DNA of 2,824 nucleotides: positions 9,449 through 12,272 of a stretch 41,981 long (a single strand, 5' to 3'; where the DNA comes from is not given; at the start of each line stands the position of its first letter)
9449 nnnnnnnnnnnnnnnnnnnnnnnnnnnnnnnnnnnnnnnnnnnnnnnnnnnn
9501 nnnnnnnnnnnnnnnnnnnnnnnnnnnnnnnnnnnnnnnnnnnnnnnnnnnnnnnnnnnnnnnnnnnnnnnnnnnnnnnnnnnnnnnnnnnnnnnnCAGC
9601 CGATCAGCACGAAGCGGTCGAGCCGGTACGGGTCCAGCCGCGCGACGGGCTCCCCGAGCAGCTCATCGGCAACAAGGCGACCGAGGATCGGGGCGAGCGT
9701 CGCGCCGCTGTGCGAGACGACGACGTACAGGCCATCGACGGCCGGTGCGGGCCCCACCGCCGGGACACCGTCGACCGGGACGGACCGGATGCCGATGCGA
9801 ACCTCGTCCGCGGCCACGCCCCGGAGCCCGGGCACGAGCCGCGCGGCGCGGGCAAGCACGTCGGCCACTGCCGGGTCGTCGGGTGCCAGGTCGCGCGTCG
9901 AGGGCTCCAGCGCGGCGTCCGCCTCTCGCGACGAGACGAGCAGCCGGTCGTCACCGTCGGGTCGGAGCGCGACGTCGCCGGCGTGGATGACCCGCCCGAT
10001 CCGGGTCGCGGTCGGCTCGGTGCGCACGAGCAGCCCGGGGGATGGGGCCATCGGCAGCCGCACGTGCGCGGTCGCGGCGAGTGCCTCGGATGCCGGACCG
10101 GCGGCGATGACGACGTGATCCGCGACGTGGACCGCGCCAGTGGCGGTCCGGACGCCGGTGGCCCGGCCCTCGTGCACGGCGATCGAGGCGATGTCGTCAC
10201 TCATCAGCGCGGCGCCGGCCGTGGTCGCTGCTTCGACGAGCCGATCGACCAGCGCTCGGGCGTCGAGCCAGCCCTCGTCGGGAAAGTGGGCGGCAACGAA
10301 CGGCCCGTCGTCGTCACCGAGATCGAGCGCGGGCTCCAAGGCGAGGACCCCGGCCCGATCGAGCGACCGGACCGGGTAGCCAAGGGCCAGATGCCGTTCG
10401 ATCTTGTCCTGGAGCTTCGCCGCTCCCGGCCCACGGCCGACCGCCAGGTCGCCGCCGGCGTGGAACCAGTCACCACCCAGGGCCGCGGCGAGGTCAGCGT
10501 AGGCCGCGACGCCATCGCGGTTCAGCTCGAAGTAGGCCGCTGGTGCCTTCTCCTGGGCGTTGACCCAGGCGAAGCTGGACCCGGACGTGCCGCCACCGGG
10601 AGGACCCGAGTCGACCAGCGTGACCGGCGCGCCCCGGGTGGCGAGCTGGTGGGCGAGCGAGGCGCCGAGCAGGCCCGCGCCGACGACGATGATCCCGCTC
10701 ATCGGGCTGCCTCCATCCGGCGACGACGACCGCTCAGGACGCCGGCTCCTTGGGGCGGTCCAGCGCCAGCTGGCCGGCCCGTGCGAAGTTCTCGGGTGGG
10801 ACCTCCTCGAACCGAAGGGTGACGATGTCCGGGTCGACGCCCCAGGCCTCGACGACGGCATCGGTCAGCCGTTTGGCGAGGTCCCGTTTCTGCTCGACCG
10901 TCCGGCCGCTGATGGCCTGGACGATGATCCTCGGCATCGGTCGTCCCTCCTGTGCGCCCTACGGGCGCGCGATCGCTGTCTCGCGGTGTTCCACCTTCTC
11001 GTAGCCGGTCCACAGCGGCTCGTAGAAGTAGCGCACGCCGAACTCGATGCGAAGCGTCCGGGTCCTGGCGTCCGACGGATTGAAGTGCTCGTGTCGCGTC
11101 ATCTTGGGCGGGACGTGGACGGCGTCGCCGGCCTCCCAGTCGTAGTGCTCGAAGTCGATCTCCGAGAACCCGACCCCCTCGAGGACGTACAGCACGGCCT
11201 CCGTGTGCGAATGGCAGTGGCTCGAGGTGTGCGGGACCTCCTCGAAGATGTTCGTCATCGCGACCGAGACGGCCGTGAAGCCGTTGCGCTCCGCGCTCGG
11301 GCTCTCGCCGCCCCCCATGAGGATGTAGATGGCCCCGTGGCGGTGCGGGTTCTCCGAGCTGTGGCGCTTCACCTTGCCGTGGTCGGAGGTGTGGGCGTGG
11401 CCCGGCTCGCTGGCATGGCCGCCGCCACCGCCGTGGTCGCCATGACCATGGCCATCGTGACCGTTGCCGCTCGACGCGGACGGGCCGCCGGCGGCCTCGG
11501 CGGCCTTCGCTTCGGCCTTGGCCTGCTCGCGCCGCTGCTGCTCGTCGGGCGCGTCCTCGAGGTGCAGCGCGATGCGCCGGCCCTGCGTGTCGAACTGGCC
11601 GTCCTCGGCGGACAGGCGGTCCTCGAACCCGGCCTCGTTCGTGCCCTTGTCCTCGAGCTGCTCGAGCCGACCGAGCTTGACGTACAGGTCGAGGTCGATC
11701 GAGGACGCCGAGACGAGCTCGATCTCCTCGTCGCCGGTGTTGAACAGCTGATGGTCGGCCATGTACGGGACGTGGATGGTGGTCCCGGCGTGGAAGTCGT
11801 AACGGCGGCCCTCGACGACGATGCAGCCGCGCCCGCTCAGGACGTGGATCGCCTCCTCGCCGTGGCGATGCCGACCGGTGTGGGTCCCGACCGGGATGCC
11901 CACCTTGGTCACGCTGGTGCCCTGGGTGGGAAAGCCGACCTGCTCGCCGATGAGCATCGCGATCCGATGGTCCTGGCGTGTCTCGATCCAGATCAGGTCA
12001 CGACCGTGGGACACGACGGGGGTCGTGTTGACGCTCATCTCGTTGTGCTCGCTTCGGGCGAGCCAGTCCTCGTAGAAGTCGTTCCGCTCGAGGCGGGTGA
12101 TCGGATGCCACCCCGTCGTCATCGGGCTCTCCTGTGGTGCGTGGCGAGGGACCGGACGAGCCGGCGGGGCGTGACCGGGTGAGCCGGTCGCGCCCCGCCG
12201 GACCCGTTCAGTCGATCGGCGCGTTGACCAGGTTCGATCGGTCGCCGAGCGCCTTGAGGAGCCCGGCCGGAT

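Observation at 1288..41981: Very large catabolic island combining two Mo-hydroxylases, two UbiD decarboxylases, an AMDase-like enzyme, ring-cleavage and amide-hydrolysis genes: candidate undescribed N-heteroaromatic carboxylate pathway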

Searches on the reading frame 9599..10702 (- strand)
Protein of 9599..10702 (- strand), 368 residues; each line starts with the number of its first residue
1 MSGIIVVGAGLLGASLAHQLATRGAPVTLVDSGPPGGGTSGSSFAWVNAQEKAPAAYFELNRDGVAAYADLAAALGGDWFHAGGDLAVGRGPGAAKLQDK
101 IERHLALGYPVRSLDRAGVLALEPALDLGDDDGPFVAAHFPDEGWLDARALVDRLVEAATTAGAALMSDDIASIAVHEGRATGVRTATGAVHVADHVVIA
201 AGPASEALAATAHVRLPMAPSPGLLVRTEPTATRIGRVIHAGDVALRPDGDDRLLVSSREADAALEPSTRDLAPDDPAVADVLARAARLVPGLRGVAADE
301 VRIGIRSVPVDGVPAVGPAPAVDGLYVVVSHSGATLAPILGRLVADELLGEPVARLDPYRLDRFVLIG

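Call 6: search_protein_families(library=pfam, proteins=[window:9599-10702:-], max_evalue=0.001)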
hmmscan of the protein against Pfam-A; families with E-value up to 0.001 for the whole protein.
window:9599-10702:- (368 aa): 6 families
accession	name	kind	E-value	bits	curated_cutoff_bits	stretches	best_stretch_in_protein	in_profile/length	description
PF01266.30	DAO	-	2.5e-54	185.6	27.9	1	4-346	2-352/353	FAD dependent oxidoreductase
PF00890.30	FAD_binding_2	-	2e-09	37.6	20.4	1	4-208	2-208/414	FAD binding domain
PF13450.12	NAD_binding_8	-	6.3e-06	26.8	21.9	1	6-40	1-35/68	NAD(P)-binding Rossmann-like domain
PF01134.28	GIDA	-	1.4e-05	24.8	22.1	0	165-210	112-157/391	Glucose inhibited division protein A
PF07992.20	Pyr_redox_2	-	7.2e-05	22.8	26.1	0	4-43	3-44/291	Pyridine nucleotide-disulphide oxidoreductase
PF02737.24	3HCDH_N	-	0.00086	19.7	22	1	4-32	2-30/180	3-hydroxyacyl-CoA dehydrogenase, NAD binding domain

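Call 39: search_protein_families(library=ncbifam, proteins=[window:9599-10702:-], max_evalue=0.00001)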
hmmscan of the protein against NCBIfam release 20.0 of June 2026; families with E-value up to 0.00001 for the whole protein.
window:9599-10702:- (368 aa): 12 families
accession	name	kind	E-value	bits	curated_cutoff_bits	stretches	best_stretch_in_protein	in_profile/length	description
TIGR02352.1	thiamin_ThiO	equivalog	4.4e-32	111.5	250.8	1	4-350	1-349/351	glycine oxidase ThiO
NF001933.0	PRK00711.1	subfamily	4.8e-19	68.7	383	1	98-351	151-402/429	D-amino acid dehydrogenase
TIGR03197.1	MnmC_Cterm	equivalog_domain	9.6e-18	64.4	174.2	1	4-322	2-319/400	FAD-dependent 5-carboxymethylaminomethyl-2-thiouridine(34) oxidoreductase MnmC1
NF002480.1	PRK01747.1-1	equivalog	2.2e-17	62.7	540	1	4-353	251-622/645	bifunctional tRNA (5-methylaminomethyl-2-thiouridine)(34)-methyltransferase MnmC2/FAD-dependent 5-carboxymethylaminomethyl-2-thiouridine(34)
TIGR03364.1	HpnW_proposed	hypoth_equivalog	4.8e-14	52.2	285.1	1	4-221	3-213/365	TIGR03364 family FAD-dependent oxidoreductase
NF008425.0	PRK11259.1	equivalog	5.2e-13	48.7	257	1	4-213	7-211/377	N-methyl-L-tryptophan oxidase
TIGR01373.1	soxB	subfamily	1.1e-07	31.1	529.45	1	159-364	193-399/407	sarcosine oxidase subunit beta family protein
NF040813.1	pro_dh_Thprot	equivalog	1.3e-06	27.7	600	0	122-351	148-351/362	D-proline dehydrogenase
NF005560.0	PRK07233.1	equivalog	1.3e-06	27.5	252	0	4-41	3-40/435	hypothetical protein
NF045637.1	carotdesatCrtDProt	equivalog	1.5e-06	27.1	580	0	151-205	224-279/485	1-hydroxycarotenoid 3,4-desaturase CrtD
TIGR03377.1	glycerol3P_GlpA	equivalog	4.2e-06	25.6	552.8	0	108-243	106-244/530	anaerobic glycerol-3-phosphate dehydrogenase subunit GlpA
NF050086.1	pipecolate_AmaA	exception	8.7e-06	24.6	600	0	3-51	27-75/425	L-pipecolate oxidase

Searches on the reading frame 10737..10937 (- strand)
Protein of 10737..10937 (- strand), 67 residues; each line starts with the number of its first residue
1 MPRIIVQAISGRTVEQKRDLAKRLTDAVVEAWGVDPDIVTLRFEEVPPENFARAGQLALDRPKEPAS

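Call 6: search_protein_families(library=pfam, proteins=[window:10737-10937:-], max_evalue=0.001)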
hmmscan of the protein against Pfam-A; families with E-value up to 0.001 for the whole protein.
window:10737-10937:- (67 aa): 2 families
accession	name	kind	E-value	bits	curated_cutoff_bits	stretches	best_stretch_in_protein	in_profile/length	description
PF01361.26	Tautomerase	-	2.8e-14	53.2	22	1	2-57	1-56/60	Tautomerase enzyme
PF14552.11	Tautomerase_2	-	4.4e-06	27.1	28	1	6-51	34-79/82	Tautomerase enzyme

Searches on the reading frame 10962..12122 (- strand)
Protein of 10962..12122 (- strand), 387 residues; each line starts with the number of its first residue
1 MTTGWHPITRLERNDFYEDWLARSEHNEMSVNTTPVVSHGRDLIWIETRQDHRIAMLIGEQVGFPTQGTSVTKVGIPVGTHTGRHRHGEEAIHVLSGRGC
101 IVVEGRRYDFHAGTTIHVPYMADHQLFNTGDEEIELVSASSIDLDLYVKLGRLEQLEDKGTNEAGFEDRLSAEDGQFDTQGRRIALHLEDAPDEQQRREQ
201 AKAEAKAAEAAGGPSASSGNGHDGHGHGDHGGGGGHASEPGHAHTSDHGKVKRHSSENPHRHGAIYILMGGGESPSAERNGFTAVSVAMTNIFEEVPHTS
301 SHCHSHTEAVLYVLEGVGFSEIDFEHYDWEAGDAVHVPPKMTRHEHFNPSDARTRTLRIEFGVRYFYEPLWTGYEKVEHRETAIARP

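Call 6: search_protein_families(library=pfam, proteins=[window:10962-12122:-], max_evalue=0.001)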
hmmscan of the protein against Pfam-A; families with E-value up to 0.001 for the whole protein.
window:10962-12122:- (387 aa): 2 families
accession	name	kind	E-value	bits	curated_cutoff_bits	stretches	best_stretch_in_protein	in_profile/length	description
PF07883.17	Cupin_2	-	1.7e-21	76.1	27.2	2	74-138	3-68/70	Cupin domain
PF02311.25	AraC_binding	-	0.00066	19.9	21.1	0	298-342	15-58/135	AraC-like ligand binding domain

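Call 10: search_protein_families(library=ncbifam, proteins=[window:10962-12122:-], max_evalue=0.00001)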
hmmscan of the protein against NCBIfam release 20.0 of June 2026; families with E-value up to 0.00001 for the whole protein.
window:10962-12122:- (387 aa): 1 family
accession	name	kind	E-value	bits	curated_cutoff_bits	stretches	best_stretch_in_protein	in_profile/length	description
NF049978.1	AminoSalDhMabB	equivalog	1.3e-09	37.9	650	0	297-349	260-310/351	5-aminosalicylate 1,2-dioxygenase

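Call 64: search_solved_structures(query=window:10962-12122:-, max_evalue=0.01)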
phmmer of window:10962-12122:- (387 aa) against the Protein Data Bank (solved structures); distinct sequences matched with E-value up to 0.01: 6.
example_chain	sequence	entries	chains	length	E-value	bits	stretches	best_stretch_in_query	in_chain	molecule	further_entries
4rd7_A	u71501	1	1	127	2.2e-06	30.4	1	76-137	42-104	Cupin 2 conserved barrel domain protein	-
3bu7_A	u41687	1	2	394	8.7e-06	28.4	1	76-160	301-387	Gentisate 1,2-dioxygenase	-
3l2h_A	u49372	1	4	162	4.2e-05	26.1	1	53-146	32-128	Putative sugar phosphate isomerase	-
5uqp_A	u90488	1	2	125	8.9e-05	25.1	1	71-138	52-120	Cupin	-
2gu9_A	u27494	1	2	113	0.0028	20.1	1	77-137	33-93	tetracenomycin polyketide synthesis protein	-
3h50_A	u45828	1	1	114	0.0029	20.1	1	77-137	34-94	Tetracenomycin polyketide synthesis protein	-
